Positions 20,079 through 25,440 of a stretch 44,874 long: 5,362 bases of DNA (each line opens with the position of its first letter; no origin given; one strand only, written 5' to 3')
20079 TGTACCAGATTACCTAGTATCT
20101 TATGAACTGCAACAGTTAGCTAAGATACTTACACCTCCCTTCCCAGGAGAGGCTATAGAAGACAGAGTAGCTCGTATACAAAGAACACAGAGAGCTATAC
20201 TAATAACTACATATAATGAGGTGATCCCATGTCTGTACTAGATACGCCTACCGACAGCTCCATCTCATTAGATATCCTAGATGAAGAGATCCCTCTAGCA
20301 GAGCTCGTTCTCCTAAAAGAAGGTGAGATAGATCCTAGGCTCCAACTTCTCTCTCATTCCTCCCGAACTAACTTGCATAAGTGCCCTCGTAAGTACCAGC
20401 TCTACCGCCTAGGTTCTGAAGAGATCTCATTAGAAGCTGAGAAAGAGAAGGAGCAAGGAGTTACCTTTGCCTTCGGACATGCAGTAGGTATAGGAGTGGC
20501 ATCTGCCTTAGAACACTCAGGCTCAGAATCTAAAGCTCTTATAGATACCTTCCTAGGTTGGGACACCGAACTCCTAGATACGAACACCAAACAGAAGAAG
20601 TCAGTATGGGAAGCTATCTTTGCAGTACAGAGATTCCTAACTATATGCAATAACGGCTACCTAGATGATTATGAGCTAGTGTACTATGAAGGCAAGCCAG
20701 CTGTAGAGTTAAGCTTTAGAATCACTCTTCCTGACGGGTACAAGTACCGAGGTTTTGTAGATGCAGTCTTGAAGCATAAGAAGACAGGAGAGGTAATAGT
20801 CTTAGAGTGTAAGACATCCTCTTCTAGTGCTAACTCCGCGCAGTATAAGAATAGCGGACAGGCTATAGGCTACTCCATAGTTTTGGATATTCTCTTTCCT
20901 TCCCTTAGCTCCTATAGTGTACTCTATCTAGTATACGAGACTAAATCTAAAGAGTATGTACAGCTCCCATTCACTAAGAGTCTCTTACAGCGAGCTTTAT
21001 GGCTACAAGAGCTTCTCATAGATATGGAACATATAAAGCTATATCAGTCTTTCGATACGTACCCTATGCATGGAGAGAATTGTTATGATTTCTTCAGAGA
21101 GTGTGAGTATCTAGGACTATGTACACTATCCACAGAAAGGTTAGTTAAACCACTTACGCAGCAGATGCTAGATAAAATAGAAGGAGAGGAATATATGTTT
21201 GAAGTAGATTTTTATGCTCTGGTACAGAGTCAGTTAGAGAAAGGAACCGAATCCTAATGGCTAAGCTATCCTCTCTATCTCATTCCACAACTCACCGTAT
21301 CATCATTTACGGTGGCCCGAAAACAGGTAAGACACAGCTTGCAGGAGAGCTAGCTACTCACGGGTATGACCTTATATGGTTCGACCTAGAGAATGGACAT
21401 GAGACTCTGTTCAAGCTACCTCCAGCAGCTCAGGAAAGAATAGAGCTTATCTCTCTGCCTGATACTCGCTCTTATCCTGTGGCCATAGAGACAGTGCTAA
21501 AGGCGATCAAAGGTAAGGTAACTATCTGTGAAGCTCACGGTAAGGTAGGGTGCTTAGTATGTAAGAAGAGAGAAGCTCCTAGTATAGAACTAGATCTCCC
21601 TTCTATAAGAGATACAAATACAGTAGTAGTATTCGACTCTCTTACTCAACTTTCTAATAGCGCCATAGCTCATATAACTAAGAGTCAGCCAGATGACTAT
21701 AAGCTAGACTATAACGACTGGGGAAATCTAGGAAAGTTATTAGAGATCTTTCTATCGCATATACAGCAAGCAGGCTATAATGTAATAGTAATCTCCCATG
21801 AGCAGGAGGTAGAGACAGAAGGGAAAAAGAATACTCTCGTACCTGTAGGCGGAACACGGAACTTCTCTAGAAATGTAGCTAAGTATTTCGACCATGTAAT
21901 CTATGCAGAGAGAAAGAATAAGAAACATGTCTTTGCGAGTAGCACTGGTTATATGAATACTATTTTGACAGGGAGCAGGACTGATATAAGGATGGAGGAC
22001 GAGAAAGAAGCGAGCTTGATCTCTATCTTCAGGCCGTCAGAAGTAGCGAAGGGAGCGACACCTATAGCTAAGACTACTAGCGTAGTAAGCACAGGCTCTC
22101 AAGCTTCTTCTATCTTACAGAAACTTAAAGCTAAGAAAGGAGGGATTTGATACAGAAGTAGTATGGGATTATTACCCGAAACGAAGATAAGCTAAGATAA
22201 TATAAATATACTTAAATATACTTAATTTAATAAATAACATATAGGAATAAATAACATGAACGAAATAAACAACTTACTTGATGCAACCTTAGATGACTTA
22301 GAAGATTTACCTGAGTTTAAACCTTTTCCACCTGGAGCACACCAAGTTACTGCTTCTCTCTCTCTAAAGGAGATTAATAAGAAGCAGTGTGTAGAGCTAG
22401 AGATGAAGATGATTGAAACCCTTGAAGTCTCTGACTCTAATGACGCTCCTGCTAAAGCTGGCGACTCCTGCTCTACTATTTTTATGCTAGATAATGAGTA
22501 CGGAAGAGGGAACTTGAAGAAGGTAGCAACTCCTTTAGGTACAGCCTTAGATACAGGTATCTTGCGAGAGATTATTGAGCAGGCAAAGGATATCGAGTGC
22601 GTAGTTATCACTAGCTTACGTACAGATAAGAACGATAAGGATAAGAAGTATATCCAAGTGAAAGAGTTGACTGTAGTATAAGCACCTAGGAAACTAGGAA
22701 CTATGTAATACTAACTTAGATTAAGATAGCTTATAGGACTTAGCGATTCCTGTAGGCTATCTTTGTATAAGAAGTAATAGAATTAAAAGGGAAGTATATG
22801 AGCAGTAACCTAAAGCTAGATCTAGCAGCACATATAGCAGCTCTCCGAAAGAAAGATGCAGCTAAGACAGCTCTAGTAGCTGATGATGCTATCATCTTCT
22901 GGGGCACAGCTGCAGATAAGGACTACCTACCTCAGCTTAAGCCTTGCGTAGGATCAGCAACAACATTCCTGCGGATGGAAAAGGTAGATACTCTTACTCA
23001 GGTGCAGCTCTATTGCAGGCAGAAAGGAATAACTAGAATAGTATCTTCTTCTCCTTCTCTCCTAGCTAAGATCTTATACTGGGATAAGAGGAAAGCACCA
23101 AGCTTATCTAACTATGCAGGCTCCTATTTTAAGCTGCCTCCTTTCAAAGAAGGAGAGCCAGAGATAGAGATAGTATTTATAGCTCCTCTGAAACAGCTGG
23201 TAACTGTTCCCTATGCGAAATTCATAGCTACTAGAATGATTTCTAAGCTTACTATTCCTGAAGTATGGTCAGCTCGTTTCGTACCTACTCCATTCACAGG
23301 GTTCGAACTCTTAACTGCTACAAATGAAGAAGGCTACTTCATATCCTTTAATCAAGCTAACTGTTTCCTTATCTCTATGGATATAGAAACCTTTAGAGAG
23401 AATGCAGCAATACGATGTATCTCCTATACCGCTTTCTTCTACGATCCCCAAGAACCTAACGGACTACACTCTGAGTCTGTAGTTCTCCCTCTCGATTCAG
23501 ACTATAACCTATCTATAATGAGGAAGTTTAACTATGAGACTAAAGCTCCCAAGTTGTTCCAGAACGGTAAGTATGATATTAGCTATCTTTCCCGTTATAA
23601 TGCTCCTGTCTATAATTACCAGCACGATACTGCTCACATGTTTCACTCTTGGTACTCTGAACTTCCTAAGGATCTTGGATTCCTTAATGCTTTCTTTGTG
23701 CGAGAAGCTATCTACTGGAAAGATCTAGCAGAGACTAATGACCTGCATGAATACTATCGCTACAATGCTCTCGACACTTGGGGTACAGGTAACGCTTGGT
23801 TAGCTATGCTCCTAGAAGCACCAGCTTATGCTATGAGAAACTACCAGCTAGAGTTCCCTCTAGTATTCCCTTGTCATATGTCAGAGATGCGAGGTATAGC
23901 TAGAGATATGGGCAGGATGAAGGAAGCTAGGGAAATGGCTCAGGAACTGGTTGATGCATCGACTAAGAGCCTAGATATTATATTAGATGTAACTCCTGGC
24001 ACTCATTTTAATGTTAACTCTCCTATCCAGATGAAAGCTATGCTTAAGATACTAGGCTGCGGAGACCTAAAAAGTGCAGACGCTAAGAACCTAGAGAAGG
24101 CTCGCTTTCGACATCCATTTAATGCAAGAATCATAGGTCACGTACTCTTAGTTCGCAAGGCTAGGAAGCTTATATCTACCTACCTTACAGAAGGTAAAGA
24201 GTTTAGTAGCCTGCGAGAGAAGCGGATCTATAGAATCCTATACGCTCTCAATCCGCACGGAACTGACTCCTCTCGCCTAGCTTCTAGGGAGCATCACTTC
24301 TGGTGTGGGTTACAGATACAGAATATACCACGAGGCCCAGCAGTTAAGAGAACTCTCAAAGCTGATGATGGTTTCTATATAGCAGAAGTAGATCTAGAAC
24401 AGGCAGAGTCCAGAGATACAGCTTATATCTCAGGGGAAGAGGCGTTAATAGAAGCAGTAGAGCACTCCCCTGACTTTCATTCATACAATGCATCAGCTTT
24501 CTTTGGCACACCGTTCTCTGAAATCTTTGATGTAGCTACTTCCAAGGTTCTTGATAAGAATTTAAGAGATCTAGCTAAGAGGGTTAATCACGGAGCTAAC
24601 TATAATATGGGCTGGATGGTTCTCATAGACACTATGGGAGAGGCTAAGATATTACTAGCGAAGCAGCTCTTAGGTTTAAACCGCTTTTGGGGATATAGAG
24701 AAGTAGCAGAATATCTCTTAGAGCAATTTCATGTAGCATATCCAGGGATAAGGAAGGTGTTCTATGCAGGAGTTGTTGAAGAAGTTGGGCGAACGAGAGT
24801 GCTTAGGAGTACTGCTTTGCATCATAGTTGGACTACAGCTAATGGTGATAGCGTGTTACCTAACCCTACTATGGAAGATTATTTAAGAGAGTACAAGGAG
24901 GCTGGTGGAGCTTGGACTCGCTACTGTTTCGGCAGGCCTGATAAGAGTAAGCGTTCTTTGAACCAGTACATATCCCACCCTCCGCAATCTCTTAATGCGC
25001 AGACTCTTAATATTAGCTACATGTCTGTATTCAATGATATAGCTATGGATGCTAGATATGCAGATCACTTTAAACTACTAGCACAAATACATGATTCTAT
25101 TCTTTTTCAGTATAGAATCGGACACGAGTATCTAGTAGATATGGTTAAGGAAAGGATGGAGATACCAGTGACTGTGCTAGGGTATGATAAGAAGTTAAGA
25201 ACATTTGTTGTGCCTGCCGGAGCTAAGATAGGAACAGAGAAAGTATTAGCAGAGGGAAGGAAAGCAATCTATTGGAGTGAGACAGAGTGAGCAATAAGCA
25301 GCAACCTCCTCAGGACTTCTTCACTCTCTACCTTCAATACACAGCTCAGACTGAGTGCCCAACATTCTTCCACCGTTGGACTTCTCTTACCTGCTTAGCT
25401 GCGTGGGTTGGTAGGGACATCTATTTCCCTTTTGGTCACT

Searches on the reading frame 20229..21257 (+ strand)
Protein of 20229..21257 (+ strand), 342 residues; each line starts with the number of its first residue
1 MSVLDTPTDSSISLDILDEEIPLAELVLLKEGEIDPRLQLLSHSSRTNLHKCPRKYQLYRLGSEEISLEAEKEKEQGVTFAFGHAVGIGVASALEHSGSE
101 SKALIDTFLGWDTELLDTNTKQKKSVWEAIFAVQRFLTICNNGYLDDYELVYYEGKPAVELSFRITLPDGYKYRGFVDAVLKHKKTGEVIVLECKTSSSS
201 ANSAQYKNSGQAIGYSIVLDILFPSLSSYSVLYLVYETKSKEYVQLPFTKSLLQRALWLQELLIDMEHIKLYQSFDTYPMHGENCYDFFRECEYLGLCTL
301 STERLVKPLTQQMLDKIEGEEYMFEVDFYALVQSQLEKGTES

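Call 12: search_protein_families(library=phrogs, proteins=[window:20229-21257:+], max_evalue=0.001)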
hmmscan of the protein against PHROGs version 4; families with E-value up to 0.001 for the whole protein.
window:20229-21257:+ (342 aa): 4 families
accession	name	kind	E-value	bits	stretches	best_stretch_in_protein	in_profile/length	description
phrog_1218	-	DNA, RNA and nucleotide metabolism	9.6e-17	62.2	1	36-222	5-188/364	exonuclease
phrog_1706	-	DNA, RNA and nucleotide metabolism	2.6e-08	34.7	1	47-304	53-248/293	CRISPR/Cas system associated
phrog_1870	-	DNA, RNA and nucleotide metabolism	7.6e-07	29.6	1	146-206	141-201/313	exonuclease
phrog_69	-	DNA, RNA and nucleotide metabolism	1.2e-05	25.6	1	36-251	85-280/501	exonuclease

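Call 109: search_protein_families(library=pfam, proteins=[window:20229-21257:+], max_evalue=0.01)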
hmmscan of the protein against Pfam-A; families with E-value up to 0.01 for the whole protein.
window:20229-21257:+ (342 aa): 1 family
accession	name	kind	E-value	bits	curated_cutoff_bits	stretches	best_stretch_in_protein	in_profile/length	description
PF12705.13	PDDEXK_1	-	1.9e-09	38.2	22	1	41-298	2-246/247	PD-(D/E)XK nuclease superfamily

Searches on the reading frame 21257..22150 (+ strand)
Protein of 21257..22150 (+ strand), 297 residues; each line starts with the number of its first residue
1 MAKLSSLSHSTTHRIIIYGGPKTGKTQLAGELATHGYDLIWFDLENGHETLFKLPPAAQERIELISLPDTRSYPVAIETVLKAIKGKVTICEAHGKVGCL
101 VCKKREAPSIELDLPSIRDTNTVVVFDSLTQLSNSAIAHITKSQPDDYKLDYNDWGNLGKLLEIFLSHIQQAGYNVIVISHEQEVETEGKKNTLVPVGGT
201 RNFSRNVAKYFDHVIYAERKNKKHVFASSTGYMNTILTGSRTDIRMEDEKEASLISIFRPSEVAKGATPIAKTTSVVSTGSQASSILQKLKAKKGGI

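Call 12: search_protein_families(library=phrogs, proteins=[window:21257-22150:+], max_evalue=0.001)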
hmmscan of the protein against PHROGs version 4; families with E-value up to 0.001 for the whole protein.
window:21257-22150:+ (297 aa): 1 family
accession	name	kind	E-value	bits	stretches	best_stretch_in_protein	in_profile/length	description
phrog_124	-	DNA, RNA and nucleotide metabolism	2.9e-22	80.5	1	11-270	42-270/382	Sak4-like ssDNA annealing protein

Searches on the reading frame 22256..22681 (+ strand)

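Call 12: search_protein_families(library=phrogs, proteins=[window:22256-22681:+], max_evalue=0.001)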
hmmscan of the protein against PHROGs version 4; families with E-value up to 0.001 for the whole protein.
window:22256-22681:+ (141 aa): 0 families

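Call 88: search_protein_families(library=pfam, proteins=[window:22256-22681:+], max_evalue=0.1)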
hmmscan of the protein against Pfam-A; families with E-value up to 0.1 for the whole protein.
window:22256-22681:+ (141 aa): 1 family
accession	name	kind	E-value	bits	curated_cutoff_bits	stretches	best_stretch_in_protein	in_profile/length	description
PF21437.2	CbiG-like_linker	-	0.074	13.7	27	0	112-137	52-77/78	CbiG-like, linker domain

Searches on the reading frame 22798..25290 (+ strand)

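Call 12: search_protein_families(library=phrogs, proteins=[window:22798-25290:+], max_evalue=0.001)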
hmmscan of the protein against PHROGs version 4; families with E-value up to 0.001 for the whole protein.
window:22798-25290:+ (830 aa): 3 families
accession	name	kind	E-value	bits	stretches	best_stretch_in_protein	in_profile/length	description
phrog_17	-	DNA, RNA and nucleotide metabolism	1.4e-54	186.6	1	192-812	673-1227/1445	DNA polymerase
phrog_2573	-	DNA, RNA and nucleotide metabolism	2.7e-11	44.3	1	516-812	5-271/336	DNA polymerase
phrog_10285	-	DNA, RNA and nucleotide metabolism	6.9e-06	26.3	1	513-603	42-125/321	DNA polymerase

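Call 109: search_protein_families(library=pfam, proteins=[window:22798-25290:+], max_evalue=0.01)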
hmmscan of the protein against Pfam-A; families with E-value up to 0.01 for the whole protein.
window:22798-25290:+ (830 aa): 1 family
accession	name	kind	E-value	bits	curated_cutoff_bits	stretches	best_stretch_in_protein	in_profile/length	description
PF00476.26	DNA_pol_A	-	3.8e-23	82.5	34.3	1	378-788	5-358/381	DNA polymerase family A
